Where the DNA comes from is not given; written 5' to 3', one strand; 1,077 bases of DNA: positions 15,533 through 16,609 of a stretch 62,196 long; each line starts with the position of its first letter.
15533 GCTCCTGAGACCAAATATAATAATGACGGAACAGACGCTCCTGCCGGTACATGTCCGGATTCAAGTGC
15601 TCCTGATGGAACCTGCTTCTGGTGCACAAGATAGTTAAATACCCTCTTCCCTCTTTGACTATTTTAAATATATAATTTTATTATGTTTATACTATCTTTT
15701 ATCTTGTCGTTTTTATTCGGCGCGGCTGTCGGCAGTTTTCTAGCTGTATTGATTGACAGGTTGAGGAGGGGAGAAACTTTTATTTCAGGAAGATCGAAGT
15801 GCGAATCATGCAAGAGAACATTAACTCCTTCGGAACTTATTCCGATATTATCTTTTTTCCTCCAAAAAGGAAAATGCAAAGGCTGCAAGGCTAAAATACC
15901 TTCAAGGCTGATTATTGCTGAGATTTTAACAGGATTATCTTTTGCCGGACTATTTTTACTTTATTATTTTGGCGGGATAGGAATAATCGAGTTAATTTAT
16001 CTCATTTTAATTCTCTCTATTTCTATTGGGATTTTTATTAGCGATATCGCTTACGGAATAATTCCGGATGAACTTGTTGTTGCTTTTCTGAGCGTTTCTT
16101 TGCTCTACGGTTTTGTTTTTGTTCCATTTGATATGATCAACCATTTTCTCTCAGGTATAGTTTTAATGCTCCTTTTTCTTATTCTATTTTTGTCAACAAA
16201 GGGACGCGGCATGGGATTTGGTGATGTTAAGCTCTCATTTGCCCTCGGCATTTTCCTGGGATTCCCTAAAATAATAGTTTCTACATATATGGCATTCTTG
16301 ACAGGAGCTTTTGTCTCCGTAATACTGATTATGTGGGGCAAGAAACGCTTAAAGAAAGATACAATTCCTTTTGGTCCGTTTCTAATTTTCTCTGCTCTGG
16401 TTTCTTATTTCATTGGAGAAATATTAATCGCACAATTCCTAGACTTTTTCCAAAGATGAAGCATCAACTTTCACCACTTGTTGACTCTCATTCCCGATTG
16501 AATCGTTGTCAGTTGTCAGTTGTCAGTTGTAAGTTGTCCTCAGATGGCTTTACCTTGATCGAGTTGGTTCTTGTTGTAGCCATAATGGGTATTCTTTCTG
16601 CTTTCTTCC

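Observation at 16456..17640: Three consecutive pilin genes carry 7-nt tandem repeats inside unusually long leader-peptide coding regions (possible slipped-strand phase variation)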

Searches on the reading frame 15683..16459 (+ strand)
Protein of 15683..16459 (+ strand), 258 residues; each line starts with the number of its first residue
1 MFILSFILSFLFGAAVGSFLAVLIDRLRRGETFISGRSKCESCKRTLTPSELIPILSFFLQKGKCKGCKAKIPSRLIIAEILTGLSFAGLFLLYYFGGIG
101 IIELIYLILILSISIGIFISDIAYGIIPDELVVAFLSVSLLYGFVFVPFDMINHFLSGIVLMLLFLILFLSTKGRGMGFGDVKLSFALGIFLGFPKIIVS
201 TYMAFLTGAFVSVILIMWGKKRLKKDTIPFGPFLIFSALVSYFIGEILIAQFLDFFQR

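Call 10: find_encoding_contigs(protein=window:15683-16459:+, flank=5000, max_places=10)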
Protein window:15683-16459:+ (258 aa): 24 contigs read that carry it; 1 place shown.
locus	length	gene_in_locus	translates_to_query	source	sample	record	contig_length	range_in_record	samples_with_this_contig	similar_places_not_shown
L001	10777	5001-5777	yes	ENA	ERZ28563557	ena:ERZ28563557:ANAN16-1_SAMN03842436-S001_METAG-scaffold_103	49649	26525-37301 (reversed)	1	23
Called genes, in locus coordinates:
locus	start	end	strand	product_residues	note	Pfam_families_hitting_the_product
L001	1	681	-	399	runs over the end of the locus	PF28597:T2SSF_N, PF00482:T2SSF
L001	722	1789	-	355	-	PF00437:T2SSE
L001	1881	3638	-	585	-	PF05157:MshEN, PF00437:T2SSE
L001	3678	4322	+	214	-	PF13177:DNA_pol3_delta2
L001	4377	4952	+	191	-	PF07963:N_methyl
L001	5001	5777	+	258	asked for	PF06750:A24_N_bact, PF01478:Peptidase_A24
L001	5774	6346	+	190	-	-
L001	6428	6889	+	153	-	PF07963:N_methyl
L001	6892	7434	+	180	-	PF07963:N_methyl (weak)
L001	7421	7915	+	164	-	-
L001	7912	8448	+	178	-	-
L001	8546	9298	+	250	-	-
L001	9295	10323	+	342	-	PF11104:PilM_2, PF06723:MreB_Mbl (faint), PF25216:Volactin (weak), PF14450:FtsA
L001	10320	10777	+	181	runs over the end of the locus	-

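Call 27: find_related_loci(query=window:15683-16459:+, collection=metagenome_contigs, flank=3000)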
Query window:15683-16459:+ (258 aa) in metagenome_contigs; peptide patterns used: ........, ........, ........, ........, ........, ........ (x = any residue, [..] = any of these).
600 stretches matched a pattern (row limit reached: there are more); 538 encode a relative of the query (tblastn E <= 1e-3); the best 80 are kept; 80 distinct loci.
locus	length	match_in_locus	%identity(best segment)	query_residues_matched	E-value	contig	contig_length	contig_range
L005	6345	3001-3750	50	5-251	8e-64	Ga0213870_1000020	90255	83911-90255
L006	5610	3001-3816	47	8-249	1e-62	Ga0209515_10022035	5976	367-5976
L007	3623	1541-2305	51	10-249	2e-61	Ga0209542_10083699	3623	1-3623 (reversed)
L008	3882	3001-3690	50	6-235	7e-61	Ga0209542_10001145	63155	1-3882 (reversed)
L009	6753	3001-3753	48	13-246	6e-57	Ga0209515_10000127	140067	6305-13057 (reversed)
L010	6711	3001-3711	48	10-249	2e-56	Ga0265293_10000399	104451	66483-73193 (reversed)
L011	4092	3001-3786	45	8-249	1e-56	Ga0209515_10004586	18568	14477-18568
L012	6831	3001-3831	42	7-246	5e-54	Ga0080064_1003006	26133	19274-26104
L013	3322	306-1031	46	15-255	4e-52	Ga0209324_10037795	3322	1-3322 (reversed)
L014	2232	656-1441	45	7-245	5e-51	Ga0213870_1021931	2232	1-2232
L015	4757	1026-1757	48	10-253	9e-62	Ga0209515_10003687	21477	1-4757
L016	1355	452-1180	43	3-248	5e-51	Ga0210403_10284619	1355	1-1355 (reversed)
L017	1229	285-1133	39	10-256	1e-50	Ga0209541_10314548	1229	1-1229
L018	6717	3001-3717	43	15-246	2e-47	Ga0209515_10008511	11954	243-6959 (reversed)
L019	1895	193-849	41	15-242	2e-47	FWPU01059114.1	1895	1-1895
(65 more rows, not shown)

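Call 31: find_related_loci(query=window:15683-16459:+, collection=genome_contigs, flank=4000)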
Query window:15683-16459:+ (258 aa) in genome_contigs; peptide patterns used: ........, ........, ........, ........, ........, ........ (x = any residue, [..] = any of these).
600 stretches matched a pattern (row limit reached: there are more); 541 encode a relative of the query (tblastn E <= 1e-3); the best 80 are kept; 80 distinct loci.
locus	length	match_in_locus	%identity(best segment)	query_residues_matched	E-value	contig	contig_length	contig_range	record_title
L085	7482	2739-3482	51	8-256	2e-78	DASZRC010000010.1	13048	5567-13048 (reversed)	MAG TPA_asm: Patescibacteria group bacterium isolate SMAG_U6014 k141_256651, whole genome shotgun sequence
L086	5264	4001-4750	50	7-257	1e-68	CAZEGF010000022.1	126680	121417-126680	MAG TPA_asm: uncultured Gammaproteobacteria bacterium isolate SRP135725_co2_582 genome assembly, contig: k141_3852637, w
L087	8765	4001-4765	50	2-256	1e-65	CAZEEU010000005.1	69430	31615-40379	MAG TPA_asm: uncultured Gammaproteobacteria bacterium isolate SRP286056_co1_676 genome assembly, contig: NODE_336_length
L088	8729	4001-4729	50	3-246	5e-65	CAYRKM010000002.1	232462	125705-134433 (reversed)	MAG TPA_asm: uncultured Gammaproteobacteria bacterium isolate SRP292972_co1_108 genome assembly, contig: NODE_73_length_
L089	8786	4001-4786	46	10-246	3e-63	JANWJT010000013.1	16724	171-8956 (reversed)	MAG: Candidatus Microgenomates bacterium isolate CRAIB_MAG74 c_000000073600, whole genome shotgun sequence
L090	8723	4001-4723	45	7-255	1e-59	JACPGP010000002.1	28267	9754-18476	MAG: Candidatus Levyibacteriota bacterium isolate NC_groundwater_391_Ag_B-0.1um_40_33 GD18-4_B1_scaffold_85462, whole ge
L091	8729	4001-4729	49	10-253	1e-58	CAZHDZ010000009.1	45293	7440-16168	MAG TPA_asm: uncultured Gammaproteobacteria bacterium isolate SRP286056_co1_222 genome assembly, contig: NODE_807_length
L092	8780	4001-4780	42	13-246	2e-58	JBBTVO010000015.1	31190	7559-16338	MAG: Patescibacteria group bacterium isolate H51-bin110_1 H51_bin110_1_000000000015, whole genome shotgun sequence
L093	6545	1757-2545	43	13-246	4e-54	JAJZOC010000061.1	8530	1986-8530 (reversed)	MAG: bacterium isolate MAS4.bin4 NODE_10535_length_8530_cov_3.000119, whole genome shotgun sequence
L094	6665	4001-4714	47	15-246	2e-53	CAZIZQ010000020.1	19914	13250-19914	MAG TPA_asm: uncultured Gammaproteobacteria bacterium isolate binchicken_co251_1011 genome assembly, contig: NODE_3731_l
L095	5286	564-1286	44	16-254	4e-53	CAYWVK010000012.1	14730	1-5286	MAG TPA_asm: uncultured Gammaproteobacteria bacterium isolate SRP192927_co6_216 genome assembly, contig: NODE_9693_lengt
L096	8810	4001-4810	43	10-256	2e-52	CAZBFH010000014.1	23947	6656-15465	MAG TPA_asm: uncultured Gammaproteobacteria bacterium isolate SRP342105_co2_162 genome assembly, contig: NODE_2117_lengt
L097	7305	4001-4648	44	3-241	5e-50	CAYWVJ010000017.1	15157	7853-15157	MAG TPA_asm: uncultured Gammaproteobacteria bacterium isolate SRP093762_co1_96 genome assembly, contig: NODE_2344_length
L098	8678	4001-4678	45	6-234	6e-49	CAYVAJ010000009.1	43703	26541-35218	MAG TPA_asm: uncultured Gammaproteobacteria bacterium isolate SRP144015_co1_62 genome assembly, contig: NODE_460_length_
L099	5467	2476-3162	43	19-250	1e-48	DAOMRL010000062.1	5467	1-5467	MAG TPA_asm: Candidatus Levyibacteriota bacterium isolate AMR_MDS_5809 NODE_3675_length_5467_cov_3.336290, whole genome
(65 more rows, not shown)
